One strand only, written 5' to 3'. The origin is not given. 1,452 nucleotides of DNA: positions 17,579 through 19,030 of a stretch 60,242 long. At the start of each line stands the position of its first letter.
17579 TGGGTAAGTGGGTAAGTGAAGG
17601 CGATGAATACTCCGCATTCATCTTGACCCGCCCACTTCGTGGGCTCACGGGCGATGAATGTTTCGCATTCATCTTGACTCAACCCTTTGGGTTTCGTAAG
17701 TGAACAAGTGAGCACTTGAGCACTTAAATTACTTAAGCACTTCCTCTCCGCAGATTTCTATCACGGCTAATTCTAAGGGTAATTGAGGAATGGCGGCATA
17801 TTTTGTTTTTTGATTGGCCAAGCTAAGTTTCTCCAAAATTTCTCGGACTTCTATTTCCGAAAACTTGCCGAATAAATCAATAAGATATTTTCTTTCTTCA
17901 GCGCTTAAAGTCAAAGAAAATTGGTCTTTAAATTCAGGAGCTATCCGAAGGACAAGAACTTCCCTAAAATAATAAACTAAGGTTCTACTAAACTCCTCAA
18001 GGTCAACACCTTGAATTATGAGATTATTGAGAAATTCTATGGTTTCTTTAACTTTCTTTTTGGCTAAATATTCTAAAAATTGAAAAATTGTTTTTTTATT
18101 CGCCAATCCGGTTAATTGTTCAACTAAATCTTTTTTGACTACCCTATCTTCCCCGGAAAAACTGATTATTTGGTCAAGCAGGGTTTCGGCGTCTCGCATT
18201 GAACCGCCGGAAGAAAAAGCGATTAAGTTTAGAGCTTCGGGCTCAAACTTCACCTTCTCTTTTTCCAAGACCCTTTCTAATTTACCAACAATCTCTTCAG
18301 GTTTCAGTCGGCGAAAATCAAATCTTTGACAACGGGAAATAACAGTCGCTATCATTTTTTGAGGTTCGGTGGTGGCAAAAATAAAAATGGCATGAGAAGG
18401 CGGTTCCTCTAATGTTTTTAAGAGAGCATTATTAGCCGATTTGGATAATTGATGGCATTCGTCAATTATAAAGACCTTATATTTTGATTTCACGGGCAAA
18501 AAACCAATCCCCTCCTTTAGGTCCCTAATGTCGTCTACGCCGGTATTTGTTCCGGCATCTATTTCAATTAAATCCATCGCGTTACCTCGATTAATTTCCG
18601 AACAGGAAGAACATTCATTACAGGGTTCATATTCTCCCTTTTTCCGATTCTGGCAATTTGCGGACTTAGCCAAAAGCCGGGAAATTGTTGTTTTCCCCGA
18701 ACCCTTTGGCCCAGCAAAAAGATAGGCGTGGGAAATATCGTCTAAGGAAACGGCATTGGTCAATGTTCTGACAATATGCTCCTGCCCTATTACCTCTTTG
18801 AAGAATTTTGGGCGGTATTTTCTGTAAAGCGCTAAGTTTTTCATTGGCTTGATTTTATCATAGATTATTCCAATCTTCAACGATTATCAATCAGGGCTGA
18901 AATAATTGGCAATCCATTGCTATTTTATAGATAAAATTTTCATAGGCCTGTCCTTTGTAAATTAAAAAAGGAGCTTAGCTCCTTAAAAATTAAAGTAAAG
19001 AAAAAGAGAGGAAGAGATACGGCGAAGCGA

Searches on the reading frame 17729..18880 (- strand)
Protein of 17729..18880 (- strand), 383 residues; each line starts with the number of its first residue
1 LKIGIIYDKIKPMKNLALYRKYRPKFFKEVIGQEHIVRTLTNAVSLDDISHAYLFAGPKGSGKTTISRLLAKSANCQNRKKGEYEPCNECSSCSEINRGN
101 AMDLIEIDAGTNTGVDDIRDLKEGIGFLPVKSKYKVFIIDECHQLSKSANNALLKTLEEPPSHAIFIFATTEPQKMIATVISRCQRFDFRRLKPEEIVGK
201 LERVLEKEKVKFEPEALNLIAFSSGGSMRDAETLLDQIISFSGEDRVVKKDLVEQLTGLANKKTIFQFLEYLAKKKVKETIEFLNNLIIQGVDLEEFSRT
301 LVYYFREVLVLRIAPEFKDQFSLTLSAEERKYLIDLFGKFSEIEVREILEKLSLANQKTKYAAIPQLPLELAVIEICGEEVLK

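Call 42: search_protein_families(library=pfam, proteins=[window:17729-18880:-], max_evalue=0.001)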
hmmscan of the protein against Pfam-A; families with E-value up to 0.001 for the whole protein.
window:17729-18880:- (383 aa): 11 families
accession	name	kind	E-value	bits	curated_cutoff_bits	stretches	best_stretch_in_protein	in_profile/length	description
PF13177.12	DNA_pol3_delta2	-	7.9e-47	159.7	27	1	32-192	1-160/161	DNA polymerase III, delta subunit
PF22608.2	DNAX_ATPase_lid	-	8.4e-16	57.9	27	1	197-243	2-48/49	DNA polymerase III clamp loader subunit, ATPase lid domain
PF12169.13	DNA_pol3_gamma3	-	4.4e-12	46.4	24.4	1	249-378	2-129/143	DNA polymerase III subunits gamma and tau domain III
PF00004.35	AAA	-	5.6e-12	46.7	21.2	1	54-190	2-126/131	ATPase family associated with various cellular activities (AAA)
PF05496.18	RuvB_N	-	4.6e-07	30.2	27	1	23-79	2-62/159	Holliday junction DNA helicase RuvB P-loop domain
PF04851.21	ResIII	-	3.3e-05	24.3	22.5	0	131-157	123-150/164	Type III restriction enzyme, res subunit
PF13401.12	AAA_22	-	0.00015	22.5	27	0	54-158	9-109/130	AAA domain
PF07728.20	AAA_5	-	0.00027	21.4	22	0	54-159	3-92/139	AAA domain (dynein-related subfamily)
PF13238.12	AAA_18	-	0.00029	21.7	29.4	0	55-97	3-44/128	AAA domain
PF09439.16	SRPRB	-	0.00044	20.1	25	0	237-295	49-107/178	Signal recognition particle receptor beta subunit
PF13191.12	AAA_16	-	0.00081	20.4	32.6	0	30-77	2-51/167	AAA ATPase domain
